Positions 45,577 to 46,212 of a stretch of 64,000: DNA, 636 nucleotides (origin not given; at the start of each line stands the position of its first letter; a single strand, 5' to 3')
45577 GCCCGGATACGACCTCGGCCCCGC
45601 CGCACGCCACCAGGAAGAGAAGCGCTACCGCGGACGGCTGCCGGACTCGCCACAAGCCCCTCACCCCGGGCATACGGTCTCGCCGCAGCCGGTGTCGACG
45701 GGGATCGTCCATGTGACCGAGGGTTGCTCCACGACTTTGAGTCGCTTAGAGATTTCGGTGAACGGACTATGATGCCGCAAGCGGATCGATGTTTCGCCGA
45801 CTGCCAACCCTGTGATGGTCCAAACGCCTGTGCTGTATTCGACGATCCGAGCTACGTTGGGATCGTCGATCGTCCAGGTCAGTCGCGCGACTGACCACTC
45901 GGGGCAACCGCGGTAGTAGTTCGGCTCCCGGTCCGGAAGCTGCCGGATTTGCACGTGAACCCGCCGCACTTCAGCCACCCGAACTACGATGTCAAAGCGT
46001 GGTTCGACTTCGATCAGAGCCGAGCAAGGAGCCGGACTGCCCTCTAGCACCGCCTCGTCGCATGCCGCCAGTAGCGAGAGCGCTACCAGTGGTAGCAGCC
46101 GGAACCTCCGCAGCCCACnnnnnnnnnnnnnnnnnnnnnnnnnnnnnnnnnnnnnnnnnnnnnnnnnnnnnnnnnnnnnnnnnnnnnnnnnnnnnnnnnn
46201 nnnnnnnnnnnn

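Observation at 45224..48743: Lower-GC island: S8 subtilase lipoprotein, two Ig-like lipoprotein paralogs and an atypical AraC-type regulator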

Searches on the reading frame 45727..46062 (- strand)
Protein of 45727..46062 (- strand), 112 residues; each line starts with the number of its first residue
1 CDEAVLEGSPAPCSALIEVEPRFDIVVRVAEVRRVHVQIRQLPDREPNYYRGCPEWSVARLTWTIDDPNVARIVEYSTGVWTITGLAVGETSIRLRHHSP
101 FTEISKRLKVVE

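Call 46: search_protein_families(library=pfam, proteins=[window:45727-46062:-], max_evalue=10)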
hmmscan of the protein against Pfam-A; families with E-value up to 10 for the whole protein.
window:45727-46062:- (112 aa): 1 family
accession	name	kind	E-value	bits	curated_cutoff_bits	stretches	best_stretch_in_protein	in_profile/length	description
PF02368.24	Big_2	-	0.069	13.5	22.8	1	61-94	36-65/79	Bacterial Ig-like domain (group 2)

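Call 56: find_related_loci(query=A9, collection=metagenome_contigs, flank=4000)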
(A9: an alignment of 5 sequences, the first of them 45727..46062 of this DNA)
Query A9 (112 aa) in metagenome_contigs; peptide patterns used: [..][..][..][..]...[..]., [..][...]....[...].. (x = any residue, [..] = any of these).
50 stretches matched a pattern, but none encodes a relative of the query by tblastn (E <= 1e-3).

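Call 103: find_related_loci(query=A9, collection=viral_contigs, flank=4000)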
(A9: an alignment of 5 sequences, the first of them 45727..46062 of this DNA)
Query A9 (112 aa) in viral_contigs; peptide patterns used: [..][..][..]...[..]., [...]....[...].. (x = any residue, [..] = any of these).
21 stretches matched a pattern, but none encodes a relative of the query by tblastn (E <= 1e-3).
